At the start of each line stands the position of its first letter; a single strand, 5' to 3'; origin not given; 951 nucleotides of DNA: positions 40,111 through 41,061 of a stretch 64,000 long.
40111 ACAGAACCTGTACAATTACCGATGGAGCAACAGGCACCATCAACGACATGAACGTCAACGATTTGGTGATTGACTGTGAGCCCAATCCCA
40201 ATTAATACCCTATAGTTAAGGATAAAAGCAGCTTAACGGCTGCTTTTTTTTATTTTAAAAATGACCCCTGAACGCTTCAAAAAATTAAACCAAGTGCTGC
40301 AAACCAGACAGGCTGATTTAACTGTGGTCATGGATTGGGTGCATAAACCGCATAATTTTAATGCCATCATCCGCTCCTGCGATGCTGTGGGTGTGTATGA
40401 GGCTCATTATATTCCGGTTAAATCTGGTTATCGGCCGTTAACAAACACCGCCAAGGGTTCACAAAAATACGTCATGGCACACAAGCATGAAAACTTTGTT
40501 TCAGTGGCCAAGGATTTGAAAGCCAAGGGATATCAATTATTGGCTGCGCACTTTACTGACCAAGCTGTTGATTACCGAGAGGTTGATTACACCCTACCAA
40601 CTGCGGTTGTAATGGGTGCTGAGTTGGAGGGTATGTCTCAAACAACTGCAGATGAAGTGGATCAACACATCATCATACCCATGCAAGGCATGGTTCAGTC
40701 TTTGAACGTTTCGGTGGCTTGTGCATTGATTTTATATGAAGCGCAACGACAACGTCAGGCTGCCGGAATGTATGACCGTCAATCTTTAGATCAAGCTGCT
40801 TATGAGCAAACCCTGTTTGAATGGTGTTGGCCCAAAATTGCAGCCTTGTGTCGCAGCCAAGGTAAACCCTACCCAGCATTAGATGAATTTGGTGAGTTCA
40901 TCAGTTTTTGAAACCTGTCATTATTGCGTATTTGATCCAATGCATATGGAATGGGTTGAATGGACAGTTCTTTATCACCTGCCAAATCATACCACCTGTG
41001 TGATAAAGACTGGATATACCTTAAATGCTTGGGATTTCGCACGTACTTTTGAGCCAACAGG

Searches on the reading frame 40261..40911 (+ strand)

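Call 14: search_protein_families(library=pfam, proteins=[window:40261-40911:+], max_evalue=0.001)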
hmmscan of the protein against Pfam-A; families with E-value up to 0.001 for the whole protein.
window:40261-40911:+ (216 aa): 2 families
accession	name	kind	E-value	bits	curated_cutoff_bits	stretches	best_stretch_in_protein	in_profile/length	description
PF00588.24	SpoU_methylase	-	6e-33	114.4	29.7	1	20-159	2-142/142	SpoU rRNA Methylase family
PF12105.13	SpoU_methylas_C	-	1.8e-23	82.4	25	1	163-214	1-52/54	SpoU, rRNA methylase, C-terminal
